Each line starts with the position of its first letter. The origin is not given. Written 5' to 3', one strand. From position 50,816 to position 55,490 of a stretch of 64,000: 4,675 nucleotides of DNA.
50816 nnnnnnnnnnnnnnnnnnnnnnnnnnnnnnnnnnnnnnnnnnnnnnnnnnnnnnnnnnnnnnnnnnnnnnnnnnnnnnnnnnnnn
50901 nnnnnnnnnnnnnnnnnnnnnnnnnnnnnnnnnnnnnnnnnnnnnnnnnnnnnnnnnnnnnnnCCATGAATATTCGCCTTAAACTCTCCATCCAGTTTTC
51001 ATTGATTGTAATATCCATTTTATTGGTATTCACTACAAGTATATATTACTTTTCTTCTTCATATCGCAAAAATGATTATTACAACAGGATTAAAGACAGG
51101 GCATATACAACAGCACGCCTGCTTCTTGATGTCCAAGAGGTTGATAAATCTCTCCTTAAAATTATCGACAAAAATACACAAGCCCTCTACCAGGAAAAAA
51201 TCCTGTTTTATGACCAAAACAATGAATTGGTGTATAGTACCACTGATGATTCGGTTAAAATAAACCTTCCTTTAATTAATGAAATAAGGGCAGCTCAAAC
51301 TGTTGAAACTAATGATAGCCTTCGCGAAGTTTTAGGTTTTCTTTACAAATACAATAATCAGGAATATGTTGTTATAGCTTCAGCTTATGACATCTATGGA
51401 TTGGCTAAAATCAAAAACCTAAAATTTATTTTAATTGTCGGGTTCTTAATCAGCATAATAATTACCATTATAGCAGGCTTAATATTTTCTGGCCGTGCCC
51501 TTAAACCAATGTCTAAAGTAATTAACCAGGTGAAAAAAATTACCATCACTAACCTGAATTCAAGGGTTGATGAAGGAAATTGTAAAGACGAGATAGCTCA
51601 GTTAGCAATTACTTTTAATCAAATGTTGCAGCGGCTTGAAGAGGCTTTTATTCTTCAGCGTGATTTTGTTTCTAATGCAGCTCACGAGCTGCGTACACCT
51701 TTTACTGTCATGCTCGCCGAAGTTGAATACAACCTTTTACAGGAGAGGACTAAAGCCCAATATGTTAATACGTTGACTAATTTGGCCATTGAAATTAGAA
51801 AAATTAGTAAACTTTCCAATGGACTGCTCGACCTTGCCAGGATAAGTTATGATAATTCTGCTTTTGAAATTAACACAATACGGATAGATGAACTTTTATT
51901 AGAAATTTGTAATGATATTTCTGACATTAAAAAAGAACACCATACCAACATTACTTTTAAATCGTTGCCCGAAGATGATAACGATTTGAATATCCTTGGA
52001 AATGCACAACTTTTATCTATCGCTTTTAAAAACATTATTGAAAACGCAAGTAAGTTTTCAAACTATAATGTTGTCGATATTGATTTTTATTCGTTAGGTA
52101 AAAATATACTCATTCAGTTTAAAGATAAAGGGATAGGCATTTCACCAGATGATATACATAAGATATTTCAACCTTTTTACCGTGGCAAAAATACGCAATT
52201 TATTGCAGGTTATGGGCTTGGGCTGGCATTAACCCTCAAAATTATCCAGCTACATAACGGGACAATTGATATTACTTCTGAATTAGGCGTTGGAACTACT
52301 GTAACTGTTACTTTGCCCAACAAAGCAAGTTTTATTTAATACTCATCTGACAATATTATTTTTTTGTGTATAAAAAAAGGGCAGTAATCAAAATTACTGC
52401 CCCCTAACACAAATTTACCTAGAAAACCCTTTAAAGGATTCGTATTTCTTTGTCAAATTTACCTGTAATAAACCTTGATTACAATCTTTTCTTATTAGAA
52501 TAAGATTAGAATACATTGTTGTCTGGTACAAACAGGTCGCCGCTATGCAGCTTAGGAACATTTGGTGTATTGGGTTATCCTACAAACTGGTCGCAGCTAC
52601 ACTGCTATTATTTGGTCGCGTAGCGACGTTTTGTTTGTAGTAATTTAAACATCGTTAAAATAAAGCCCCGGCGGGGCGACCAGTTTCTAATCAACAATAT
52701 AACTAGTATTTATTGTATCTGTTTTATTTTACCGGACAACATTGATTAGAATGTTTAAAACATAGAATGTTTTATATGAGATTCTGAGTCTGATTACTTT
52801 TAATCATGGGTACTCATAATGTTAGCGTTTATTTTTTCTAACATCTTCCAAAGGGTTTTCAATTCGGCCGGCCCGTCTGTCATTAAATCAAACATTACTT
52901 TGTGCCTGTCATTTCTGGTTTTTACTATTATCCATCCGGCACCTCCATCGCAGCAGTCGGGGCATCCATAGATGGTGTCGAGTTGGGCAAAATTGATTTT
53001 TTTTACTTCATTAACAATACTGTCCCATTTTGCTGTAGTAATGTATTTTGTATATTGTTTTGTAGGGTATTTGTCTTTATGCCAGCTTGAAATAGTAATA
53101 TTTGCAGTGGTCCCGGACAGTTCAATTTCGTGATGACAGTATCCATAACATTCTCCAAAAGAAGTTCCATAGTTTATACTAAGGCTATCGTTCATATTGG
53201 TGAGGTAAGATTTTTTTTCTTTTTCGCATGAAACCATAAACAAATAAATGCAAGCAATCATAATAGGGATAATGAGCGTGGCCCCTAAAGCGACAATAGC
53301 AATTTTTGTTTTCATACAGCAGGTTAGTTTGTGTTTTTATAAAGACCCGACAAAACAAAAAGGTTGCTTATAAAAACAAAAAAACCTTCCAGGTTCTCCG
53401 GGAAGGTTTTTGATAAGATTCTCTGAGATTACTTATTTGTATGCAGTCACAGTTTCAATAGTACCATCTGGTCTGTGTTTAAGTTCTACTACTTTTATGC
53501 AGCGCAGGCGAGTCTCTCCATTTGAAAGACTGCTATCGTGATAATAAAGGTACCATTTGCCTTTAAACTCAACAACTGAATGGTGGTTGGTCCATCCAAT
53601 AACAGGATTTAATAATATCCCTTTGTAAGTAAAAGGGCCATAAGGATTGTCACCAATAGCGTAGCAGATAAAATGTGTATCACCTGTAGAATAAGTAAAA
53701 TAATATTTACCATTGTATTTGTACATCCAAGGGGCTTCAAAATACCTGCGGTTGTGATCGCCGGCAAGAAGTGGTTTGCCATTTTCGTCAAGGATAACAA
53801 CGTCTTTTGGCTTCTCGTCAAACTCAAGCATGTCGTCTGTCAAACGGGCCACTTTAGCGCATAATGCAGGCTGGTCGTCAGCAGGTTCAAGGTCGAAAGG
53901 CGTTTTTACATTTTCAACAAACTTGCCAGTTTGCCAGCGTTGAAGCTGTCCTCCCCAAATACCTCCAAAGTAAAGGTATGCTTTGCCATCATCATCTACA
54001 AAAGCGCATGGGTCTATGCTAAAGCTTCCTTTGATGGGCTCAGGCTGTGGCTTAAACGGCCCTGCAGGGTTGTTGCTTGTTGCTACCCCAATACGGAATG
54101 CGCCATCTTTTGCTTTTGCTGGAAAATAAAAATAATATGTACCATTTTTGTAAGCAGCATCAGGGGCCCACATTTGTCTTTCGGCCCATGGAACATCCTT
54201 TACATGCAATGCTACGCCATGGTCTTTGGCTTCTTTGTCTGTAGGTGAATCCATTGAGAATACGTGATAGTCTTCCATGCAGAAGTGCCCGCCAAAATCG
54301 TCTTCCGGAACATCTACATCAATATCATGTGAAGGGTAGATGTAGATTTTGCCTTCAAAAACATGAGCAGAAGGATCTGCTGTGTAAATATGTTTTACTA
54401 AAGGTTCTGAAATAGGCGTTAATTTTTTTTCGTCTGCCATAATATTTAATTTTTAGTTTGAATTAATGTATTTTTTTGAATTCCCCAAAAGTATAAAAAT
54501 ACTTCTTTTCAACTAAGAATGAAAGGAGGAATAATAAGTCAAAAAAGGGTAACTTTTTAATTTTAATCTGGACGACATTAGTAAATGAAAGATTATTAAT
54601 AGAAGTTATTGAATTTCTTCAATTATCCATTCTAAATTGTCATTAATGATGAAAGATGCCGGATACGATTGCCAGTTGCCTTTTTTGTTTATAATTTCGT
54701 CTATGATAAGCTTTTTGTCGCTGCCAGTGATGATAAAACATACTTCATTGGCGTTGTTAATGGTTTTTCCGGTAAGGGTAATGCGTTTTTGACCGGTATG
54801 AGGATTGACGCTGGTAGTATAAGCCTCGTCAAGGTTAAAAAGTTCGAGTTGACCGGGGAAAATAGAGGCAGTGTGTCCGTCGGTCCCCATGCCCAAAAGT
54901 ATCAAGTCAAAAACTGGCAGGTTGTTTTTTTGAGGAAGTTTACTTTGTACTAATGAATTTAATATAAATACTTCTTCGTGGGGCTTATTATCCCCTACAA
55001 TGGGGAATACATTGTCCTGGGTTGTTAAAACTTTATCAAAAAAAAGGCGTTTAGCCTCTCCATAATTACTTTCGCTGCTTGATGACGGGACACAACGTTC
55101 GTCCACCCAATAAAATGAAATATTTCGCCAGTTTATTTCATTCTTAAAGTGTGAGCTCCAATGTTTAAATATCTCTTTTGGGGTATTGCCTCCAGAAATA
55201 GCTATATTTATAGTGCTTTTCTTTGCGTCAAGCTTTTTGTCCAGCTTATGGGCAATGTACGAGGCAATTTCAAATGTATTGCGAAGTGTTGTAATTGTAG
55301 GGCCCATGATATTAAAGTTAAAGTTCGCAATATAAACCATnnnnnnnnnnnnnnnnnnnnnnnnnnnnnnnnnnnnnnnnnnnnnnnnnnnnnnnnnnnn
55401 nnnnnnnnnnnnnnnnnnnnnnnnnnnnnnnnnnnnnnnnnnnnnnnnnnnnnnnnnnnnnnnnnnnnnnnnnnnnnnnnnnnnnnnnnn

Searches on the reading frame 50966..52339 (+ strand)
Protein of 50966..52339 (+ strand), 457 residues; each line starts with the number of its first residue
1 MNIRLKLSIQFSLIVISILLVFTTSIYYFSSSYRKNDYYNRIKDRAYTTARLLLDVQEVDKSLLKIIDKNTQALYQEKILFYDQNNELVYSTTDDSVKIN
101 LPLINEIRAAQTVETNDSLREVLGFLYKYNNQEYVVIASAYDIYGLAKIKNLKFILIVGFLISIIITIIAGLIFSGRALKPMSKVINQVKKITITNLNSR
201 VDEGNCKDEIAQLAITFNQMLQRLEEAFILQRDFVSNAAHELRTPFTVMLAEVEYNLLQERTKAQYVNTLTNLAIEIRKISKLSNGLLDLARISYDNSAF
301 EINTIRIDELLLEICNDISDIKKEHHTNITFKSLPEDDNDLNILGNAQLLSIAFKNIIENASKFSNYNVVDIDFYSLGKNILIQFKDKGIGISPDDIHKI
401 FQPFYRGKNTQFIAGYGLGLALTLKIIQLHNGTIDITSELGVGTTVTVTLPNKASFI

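Call 21: search_protein_families(library=pfam, proteins=[window:50966-52339:+], max_evalue=0.001)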
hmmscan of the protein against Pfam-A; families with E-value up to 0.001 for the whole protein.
window:50966-52339:+ (457 aa): 3 families
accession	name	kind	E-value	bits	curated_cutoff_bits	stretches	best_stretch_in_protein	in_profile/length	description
PF02518.31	HATPase_c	-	1.9e-22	80.3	26.4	1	347-452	3-109/111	Histidine kinase-, DNA gyrase B-, and HSP90-like ATPase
PF00512.31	HisKA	-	3.2e-10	40.3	26.9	1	231-294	2-64/66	His Kinase A (phospho-acceptor) domain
PF00672.30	HAMP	-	4.1e-08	33.9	25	1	174-226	2-53/53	HAMP domain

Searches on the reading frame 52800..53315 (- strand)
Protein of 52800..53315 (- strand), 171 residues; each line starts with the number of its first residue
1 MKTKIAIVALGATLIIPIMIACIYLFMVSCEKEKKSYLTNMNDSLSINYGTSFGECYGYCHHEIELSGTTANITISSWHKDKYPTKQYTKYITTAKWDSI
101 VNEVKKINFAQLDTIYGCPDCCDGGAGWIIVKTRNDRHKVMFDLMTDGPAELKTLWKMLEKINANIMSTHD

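Call 21: search_protein_families(library=pfam, proteins=[window:52800-53315:-], max_evalue=0.001)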
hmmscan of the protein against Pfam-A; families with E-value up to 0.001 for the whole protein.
window:52800-53315:- (171 aa): 1 family
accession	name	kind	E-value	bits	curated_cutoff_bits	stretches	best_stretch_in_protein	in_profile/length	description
PF20033.5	DUF6438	-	5.2e-05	23.9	30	1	86-162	39-115/116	Domain of unknown function (DUF6438)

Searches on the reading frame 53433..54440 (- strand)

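Call 21: search_protein_families(library=pfam, proteins=[window:53433-54440:-], max_evalue=0.001)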
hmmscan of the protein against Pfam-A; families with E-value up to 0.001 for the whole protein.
window:53433-54440:- (335 aa): 1 family
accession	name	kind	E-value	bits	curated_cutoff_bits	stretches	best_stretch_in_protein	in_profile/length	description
PF04616.20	Glyco_hydro_43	-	2.8e-32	112.7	32.2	1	21-327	11-287/288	Glycosyl hydrolases family 43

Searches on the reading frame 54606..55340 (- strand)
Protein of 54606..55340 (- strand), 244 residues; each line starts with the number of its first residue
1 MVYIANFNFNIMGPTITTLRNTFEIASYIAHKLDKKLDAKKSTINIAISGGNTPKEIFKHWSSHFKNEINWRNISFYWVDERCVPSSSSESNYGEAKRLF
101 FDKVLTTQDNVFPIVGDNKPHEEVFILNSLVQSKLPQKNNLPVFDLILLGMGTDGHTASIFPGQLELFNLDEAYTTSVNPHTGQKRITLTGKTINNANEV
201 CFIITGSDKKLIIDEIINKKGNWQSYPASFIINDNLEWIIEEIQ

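Call 21: search_protein_families(library=pfam, proteins=[window:54606-55340:-], max_evalue=0.001)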
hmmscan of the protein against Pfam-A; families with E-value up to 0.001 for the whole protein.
window:54606-55340:- (244 aa): 1 family
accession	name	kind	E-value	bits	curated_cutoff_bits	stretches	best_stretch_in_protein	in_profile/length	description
PF01182.26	Glucosamine_iso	-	1.1e-57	195.9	27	1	25-233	10-218/225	Glucosamine-6-phosphate isomerases/6-phosphogluconolactonase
